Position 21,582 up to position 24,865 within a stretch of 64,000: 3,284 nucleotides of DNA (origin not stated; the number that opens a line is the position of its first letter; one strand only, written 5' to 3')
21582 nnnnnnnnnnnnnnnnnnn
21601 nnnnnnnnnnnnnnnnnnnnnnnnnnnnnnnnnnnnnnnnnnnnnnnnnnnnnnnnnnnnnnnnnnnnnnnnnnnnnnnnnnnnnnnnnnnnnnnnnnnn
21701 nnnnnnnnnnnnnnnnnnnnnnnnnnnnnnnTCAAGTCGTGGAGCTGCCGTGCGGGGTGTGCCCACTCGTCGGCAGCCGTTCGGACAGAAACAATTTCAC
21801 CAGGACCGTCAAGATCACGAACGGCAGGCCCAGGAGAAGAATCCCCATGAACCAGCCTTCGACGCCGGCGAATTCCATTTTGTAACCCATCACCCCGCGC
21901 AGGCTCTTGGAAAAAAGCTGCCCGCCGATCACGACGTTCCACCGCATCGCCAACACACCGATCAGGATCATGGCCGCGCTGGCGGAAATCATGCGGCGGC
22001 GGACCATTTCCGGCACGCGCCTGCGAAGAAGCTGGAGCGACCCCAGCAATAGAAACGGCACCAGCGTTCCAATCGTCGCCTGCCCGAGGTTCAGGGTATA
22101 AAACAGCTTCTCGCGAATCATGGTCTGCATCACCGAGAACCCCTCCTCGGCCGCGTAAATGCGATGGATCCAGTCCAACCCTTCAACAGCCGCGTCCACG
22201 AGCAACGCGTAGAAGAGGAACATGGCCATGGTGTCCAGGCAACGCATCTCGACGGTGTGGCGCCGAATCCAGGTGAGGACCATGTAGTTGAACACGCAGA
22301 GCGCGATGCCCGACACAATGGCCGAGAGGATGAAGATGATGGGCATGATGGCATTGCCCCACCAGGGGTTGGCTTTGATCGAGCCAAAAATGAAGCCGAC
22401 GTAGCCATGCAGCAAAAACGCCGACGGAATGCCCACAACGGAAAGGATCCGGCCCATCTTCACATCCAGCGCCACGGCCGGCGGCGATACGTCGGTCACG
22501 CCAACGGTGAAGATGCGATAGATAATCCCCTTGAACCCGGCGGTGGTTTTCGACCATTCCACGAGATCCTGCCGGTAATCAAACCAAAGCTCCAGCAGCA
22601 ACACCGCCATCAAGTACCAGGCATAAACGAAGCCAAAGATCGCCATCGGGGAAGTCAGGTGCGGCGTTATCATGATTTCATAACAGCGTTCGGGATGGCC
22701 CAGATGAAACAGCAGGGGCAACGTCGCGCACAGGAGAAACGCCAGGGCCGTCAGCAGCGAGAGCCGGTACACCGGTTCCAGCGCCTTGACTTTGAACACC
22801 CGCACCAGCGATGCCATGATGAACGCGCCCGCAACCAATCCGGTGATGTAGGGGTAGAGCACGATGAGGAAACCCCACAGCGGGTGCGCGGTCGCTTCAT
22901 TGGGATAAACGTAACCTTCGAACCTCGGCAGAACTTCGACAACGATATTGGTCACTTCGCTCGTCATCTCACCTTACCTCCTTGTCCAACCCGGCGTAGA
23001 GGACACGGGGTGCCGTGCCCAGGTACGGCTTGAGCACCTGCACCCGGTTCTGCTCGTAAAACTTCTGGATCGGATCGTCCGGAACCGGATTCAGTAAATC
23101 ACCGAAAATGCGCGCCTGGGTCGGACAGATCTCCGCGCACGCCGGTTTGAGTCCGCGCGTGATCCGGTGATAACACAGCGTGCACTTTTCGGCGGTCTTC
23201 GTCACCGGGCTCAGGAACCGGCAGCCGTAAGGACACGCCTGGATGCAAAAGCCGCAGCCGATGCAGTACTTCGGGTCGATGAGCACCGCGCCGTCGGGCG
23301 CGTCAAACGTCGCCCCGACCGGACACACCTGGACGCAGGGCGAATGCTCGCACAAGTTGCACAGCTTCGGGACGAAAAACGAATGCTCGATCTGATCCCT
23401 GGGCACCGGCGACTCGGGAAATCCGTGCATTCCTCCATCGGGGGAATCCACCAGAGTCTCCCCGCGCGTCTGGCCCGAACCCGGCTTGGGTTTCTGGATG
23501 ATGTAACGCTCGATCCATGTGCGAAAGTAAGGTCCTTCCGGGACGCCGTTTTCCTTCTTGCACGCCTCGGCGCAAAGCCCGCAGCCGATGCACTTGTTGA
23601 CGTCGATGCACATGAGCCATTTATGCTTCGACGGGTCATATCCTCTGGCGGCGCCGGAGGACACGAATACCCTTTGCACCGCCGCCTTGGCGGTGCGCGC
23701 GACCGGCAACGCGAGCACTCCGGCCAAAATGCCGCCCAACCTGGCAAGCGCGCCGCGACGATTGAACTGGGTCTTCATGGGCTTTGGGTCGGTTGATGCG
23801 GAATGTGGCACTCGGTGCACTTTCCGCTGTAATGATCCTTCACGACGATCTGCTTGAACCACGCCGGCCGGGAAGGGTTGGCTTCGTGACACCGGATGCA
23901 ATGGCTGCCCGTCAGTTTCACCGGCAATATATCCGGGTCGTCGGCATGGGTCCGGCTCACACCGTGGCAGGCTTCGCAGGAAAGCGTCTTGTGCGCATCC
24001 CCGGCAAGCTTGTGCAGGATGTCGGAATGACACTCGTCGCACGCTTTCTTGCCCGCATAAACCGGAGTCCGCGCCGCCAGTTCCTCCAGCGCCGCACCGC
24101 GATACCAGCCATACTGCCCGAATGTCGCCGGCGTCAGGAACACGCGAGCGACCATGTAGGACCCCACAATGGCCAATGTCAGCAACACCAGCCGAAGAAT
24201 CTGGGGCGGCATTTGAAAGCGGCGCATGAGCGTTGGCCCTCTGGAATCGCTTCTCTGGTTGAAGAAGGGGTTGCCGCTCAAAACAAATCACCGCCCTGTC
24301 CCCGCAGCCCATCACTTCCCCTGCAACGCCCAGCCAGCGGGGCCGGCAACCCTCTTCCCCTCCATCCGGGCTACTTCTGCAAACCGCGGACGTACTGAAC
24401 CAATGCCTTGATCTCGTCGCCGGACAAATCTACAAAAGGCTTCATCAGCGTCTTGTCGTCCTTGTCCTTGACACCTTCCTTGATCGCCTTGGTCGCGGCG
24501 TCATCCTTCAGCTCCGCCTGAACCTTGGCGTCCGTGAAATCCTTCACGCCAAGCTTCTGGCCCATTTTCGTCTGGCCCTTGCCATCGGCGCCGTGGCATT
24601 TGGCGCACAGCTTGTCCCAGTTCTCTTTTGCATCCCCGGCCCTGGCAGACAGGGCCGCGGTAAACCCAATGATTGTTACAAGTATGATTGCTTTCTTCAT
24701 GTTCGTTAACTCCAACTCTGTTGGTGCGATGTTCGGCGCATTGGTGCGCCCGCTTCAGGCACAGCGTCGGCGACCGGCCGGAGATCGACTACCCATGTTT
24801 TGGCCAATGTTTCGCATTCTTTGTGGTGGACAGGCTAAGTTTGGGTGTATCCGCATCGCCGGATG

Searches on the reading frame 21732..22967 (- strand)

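Call 3: search_protein_families(library=pfam, proteins=[window:21732-22967:-], max_evalue=0.01)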
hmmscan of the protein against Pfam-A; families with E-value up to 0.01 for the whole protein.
window:21732-22967:- (411 aa): 1 family
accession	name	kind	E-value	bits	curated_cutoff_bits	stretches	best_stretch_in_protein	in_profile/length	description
PF03916.19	NrfD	-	4.4e-38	132.1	25.8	1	30-352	10-311/313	Polysulphide reductase, NrfD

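Call 4: search_protein_families(library=ncbifam, proteins=[window:21732-22967:-], max_evalue=0.01)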
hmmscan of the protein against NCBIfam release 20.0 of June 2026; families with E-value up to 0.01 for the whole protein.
window:21732-22967:- (411 aa): 4 families
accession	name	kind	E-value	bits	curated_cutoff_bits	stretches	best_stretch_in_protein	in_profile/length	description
TIGR03148.1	cyt_nit_nrfD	equivalog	3.3e-15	56.2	347.6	1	30-351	9-313/316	cytochrome c nitrite reductase subunit NrfD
NF045798.1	DsrP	equivalog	2.6e-08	33.7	350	2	170-262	148-238/346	sulfate reduction electron transfer complex DsrMKJOP subunit DsrP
NF045714.1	sulf_resp_HmcC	equivalog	0.0026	17.1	550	1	31-244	39-231/376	sulfate respiration complex protein HmcC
NF008133.1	PRK10881.1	equivalog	0.0038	16.7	450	0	31-393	50-371/377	Ni/Fe-hydrogenase cytochrome b subunit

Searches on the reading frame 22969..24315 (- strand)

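Call 3: search_protein_families(library=pfam, proteins=[window:22969-24315:-], max_evalue=0.01)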
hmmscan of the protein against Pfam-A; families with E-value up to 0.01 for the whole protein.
window:22969-24315:- (448 aa): 12 families
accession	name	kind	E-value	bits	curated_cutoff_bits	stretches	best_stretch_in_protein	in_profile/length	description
PF13247.11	Fer4_11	-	5.4e-24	84.7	26.2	1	313-406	4-99/100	4Fe-4S dicluster domain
PF12797.12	Fer4_2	-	5.7e-12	45.2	24.5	2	343-363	2-22/22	4Fe-4S binding domain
PF12838.12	Fer4_7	-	2e-11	44.6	27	3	241-335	1-52/52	4Fe-4S dicluster domain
PF12837.12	Fer4_6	-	1.3e-10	41.2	25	2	344-364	2-22/24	4Fe-4S binding domain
PF13237.11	Fer4_10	-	5.8e-10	39.4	25.5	2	315-362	5-53/53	4Fe-4S dicluster domain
PF00037.32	Fer4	-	2.7e-09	36.9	21.1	2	345-365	2-22/24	4Fe-4S binding domain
PF13187.11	Fer4_9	-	2e-06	28.1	27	1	319-364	2-50/52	4Fe-4S dicluster domain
PF13183.11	Fer4_8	-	3.7e-06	27.8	27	1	239-334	2-67/68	4Fe-4S dicluster domain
PF14697.11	Fer4_21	-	0.0022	18.5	35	0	237-254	3-20/59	4Fe-4S dicluster domain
PF12800.12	Fer4_4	-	0.0027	18.4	24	1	349-364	2-17/17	4Fe-4S binding domain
PF25160.1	LdpA_Fe-S-bd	-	0.0041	17.3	27.6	1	325-364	7-41/49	LdpA Fe-S cluster-binding domain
PF12798.12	Fer4_3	-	0.0042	18.3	27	0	242-254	1-13/15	4Fe-4S binding domain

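Call 4: search_protein_families(library=ncbifam, proteins=[window:22969-24315:-], max_evalue=0.01)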
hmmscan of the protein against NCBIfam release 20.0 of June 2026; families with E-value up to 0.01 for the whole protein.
window:22969-24315:- (448 aa): 55 families (the best 25 are shown)
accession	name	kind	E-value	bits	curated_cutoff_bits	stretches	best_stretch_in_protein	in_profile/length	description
NF011569.0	PRK14993.1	equivalog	2.7e-53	180.9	416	2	312-445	93-226/244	tetrathionate reductase subunit TtrB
NF045797.1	DsrO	equivalog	1.9e-46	158.4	200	2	308-441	92-234/235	sulfate reduction electron transfer complex DsrMKJOP subunit DsrO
TIGR03149.1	cyt_nit_nrfC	equivalog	1.1e-40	139.4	377.6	2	314-439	89-214/225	cytochrome c nitrite reductase Fe-S protein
NF041715.1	arsenate_red_ArrB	equivalog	4.4e-36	124.6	450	3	372-440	158-224/233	arsenate respiratory reductase iron-sulfur subunit ArrB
TIGR03478.1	DMSO_red_II_bet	subfamily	7.1e-30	104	480.7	2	311-440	123-252/321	DMSO reductase family type II enzyme, iron-sulfur subunit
NF042979.1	EthbenzDh_ebdB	equivalog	1.5e-27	96.4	740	2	312-440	146-274/354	ethylbenzene dehydrogenase subunit beta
TIGR02951.1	DMSO_dmsB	equivalog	3e-26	92.4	214.1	1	311-407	56-153/161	DMSO/selenate family reductase complex B subunit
NF045715.1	sulf_resp_HmcB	equivalog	4.6e-23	81.8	420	2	310-406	98-197/307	sulfate respiration complex iron-sulfur protein HmcB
NF008134.0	PRK10882.1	equivalog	1.9e-22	79.8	263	1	215-406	21-207/329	hydrogenase 2 operon protein HybA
NF041782.1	mnquin_red_QrcC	equivalog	1.2e-21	77.5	400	3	313-368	59-118/239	menaquinone reductase iron-sulfur cluster-binding subunit QrcC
TIGR01582.1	FDH-beta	equivalog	7.3e-21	74.5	334.7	1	317-405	91-180/283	formate dehydrogenase subunit beta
TIGR01660.1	narH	equivalog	4.6e-19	68.2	524.05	1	313-408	177-273/492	nitrate reductase subunit beta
NF038355.1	FDH3_beta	equivalog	1e-16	61.5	240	1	318-381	53-121/180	formate dehydrogenase FDH3 subunit beta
NF007382.0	PRK09898.1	equivalog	6.4e-13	48.7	213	1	314-400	118-196/208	ferredoxin-like protein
NF009451.0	PRK12809.1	equivalog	1.1e-12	47.1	1154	1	316-402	53-134/639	formate-dependent uric acid utilization protein YgfT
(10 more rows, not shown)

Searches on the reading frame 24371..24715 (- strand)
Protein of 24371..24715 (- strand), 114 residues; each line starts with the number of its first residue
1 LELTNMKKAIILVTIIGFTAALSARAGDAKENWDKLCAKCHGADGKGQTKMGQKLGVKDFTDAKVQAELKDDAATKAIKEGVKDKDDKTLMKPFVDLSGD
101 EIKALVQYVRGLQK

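Call 3: search_protein_families(library=pfam, proteins=[window:24371-24715:-], max_evalue=0.01)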
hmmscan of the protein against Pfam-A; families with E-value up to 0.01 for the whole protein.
window:24371-24715:- (114 aa): 2 families
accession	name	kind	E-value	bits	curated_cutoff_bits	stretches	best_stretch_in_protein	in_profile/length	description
PF13442.11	Cytochrome_CBB3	-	1.9e-09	38.1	27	1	26-109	3-68/68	Cytochrome C oxidase, cbb3-type, subunit III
PF00034.26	Cytochrom_C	-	4.8e-09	37.9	21.3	1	30-112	5-89/90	Cytochrome c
